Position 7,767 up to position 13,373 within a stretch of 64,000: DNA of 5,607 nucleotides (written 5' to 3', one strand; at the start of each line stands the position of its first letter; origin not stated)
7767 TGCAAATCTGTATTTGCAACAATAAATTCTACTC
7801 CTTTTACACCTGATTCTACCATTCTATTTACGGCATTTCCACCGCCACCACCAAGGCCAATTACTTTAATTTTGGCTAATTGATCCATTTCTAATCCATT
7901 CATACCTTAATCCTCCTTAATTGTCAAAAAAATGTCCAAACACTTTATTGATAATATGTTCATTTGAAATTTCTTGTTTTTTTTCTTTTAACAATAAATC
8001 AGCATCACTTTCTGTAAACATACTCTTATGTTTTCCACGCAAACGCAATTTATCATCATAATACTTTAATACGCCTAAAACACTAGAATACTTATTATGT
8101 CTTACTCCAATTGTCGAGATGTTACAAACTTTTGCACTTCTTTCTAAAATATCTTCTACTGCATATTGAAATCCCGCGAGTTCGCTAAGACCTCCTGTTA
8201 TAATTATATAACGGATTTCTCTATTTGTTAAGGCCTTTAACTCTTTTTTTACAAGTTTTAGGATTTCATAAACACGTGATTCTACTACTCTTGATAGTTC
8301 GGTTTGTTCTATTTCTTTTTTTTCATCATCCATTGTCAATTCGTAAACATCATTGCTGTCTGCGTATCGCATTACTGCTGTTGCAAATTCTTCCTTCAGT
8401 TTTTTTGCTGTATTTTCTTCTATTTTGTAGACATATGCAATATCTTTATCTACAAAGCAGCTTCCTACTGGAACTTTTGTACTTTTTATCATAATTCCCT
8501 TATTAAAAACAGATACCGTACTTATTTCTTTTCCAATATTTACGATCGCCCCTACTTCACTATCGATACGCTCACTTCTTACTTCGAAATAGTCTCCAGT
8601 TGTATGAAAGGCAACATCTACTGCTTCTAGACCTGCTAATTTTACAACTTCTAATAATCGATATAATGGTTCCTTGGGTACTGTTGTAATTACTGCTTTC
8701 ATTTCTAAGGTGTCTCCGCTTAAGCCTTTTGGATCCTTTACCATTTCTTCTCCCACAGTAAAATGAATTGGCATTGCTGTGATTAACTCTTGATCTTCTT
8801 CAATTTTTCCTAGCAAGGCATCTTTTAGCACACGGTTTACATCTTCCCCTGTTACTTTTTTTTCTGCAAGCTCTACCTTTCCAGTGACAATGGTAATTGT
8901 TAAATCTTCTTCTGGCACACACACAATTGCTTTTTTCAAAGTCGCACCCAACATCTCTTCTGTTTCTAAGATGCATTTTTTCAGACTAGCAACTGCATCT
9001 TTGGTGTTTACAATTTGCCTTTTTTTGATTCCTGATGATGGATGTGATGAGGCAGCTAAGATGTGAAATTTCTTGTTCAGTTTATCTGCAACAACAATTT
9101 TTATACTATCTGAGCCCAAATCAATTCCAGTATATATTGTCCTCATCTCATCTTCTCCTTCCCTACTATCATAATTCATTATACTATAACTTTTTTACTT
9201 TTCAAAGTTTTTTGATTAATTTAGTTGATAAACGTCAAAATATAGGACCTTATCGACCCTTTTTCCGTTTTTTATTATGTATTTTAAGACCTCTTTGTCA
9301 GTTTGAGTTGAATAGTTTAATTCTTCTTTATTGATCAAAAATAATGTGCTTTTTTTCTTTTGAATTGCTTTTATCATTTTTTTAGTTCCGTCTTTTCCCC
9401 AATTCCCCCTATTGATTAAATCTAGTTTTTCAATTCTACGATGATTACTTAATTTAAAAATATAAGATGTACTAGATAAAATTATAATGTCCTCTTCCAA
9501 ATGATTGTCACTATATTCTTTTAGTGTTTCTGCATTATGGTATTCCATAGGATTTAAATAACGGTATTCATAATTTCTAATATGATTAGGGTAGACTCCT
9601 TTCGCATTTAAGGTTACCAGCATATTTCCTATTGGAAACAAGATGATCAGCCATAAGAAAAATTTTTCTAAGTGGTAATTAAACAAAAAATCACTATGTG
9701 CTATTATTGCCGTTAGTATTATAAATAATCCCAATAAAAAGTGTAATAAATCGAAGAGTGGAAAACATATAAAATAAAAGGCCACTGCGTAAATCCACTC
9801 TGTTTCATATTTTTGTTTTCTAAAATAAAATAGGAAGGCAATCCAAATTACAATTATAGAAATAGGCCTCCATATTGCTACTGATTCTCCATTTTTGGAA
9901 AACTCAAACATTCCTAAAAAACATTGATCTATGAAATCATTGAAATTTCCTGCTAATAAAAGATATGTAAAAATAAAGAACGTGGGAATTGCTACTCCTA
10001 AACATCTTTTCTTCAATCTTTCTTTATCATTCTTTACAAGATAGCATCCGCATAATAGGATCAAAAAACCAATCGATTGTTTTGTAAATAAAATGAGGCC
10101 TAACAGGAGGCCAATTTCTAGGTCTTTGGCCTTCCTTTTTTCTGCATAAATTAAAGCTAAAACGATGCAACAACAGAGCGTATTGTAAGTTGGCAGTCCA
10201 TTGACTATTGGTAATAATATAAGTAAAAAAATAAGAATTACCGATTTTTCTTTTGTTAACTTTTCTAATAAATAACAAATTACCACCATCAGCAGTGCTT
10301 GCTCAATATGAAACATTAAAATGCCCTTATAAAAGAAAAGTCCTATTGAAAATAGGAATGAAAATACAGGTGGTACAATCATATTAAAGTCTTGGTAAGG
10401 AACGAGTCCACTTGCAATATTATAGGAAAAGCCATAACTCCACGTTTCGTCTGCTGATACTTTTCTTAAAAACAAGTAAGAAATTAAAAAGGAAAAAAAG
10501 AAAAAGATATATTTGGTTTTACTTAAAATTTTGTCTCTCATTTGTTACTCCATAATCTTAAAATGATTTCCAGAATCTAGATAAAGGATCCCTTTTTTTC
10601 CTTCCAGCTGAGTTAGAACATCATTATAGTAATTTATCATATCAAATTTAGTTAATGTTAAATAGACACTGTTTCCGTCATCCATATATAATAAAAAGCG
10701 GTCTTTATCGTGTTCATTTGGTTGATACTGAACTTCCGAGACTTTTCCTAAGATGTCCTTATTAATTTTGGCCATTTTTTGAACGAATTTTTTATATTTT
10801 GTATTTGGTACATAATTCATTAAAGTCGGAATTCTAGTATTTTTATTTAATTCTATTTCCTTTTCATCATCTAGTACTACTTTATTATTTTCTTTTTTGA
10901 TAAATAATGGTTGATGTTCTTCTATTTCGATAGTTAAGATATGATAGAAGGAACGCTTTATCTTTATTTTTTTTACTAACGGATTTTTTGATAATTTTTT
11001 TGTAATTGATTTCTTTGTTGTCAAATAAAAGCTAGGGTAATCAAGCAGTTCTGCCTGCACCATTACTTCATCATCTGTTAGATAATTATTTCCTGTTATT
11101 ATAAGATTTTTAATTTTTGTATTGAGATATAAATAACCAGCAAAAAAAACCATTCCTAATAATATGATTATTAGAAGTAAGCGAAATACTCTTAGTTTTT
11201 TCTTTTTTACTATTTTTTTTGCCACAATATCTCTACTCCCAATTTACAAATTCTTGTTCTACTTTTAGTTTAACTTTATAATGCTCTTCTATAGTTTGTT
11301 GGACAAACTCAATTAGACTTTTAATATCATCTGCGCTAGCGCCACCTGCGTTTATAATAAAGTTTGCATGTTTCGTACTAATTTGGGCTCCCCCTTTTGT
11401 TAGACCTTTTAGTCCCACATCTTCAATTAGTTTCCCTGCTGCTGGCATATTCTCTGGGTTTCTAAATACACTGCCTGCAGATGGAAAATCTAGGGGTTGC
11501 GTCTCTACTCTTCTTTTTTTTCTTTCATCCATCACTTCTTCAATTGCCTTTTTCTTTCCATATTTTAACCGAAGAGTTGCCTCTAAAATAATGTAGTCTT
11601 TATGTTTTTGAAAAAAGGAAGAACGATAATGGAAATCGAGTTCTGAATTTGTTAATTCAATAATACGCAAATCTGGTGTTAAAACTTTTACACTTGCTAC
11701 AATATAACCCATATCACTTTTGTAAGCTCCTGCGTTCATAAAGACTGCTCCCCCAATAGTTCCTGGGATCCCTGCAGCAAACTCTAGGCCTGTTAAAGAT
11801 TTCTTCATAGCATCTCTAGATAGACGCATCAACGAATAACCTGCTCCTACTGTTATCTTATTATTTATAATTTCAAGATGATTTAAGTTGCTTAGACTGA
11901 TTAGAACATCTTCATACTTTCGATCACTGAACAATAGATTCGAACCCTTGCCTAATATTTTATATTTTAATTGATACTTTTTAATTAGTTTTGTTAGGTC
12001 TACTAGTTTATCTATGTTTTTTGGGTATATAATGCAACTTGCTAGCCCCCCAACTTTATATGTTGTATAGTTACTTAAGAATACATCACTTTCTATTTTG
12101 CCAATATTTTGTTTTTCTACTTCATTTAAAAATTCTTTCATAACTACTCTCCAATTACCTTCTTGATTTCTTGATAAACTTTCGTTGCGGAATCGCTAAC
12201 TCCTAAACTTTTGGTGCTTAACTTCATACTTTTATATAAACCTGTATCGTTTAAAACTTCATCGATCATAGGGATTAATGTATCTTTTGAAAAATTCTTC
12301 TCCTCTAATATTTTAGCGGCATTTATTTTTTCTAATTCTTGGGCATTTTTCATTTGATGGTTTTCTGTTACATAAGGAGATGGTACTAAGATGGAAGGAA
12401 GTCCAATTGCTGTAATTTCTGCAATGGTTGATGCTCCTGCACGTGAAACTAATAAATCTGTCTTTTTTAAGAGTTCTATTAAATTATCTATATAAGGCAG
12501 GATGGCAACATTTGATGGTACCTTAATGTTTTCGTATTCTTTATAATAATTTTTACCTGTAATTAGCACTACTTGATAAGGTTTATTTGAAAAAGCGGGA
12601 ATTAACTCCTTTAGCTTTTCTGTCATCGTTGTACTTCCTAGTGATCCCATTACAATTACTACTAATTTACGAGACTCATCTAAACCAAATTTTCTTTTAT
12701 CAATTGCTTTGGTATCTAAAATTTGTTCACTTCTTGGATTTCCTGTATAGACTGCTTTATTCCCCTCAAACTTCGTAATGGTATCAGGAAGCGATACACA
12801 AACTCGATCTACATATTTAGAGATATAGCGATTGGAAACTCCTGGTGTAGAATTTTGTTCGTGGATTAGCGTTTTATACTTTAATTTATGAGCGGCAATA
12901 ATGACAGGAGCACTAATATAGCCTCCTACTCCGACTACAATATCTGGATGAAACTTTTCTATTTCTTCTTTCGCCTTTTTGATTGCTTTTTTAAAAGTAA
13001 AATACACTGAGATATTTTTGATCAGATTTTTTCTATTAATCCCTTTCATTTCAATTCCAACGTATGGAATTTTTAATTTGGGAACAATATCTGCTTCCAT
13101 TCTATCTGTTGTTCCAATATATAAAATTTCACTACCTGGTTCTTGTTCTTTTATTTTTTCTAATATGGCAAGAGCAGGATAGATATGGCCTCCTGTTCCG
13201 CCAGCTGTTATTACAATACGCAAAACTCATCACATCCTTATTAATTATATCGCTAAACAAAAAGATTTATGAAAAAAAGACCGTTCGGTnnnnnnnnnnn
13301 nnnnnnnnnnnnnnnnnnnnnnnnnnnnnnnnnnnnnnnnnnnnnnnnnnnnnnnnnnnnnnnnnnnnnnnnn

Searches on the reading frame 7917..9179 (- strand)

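Call 28: search_protein_families(library=pfam, proteins=[window:7917-9179:-], max_evalue=0.0001)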
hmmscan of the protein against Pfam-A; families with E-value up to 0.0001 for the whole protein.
window:7917-9179:- (420 aa): 3 families
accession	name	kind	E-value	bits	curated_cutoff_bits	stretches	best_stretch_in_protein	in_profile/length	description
PF14450.12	FtsA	-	2e-17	64.2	31.8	1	211-369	1-127/127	Cell division protein FtsA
PF02491.25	SHS2_FTSA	-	6.7e-15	55.6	25.4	1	95-165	6-78/79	SHS2 domain inserted in FTSA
PF11104.14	PilM_2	-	1.7e-09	37.6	27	0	164-264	130-236/340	Type IV pilus assembly protein PilM;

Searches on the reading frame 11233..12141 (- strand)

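Call 28: search_protein_families(library=pfam, proteins=[window:11233-12141:-], max_evalue=0.0001)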
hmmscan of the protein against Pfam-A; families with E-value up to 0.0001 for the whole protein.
window:11233-12141:- (302 aa): 2 families
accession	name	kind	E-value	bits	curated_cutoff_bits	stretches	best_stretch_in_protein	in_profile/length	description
PF02873.21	MurB_C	-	9.1e-34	116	27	1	200-298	2-98/99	UDP-N-acetylenolpyruvoylglucosamine reductase, C-terminal domain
PF01565.28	FAD_binding_4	-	2.5e-23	82.8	26.4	1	35-163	2-138/139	FAD binding domain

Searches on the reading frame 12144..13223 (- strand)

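Call 28: search_protein_families(library=pfam, proteins=[window:12144-13223:-], max_evalue=0.0001)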
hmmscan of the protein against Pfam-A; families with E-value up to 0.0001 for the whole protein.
window:12144-13223:- (359 aa): 3 families
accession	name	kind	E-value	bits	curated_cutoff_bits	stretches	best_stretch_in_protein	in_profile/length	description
PF03033.26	Glyco_transf_28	-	1.5e-38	132.4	26.2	1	3-142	1-138/139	Glycosyltransferase family 28 N-terminal domain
PF04101.22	Glyco_tran_28_C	-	3.8e-34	118.6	22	1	188-342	2-159/166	Glycosyltransferase family 28 C-terminal domain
PF00201.24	UDPGT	-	8.3e-06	25.3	19.5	1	187-336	277-419/499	UDP-glucoronosyl and UDP-glucosyl transferase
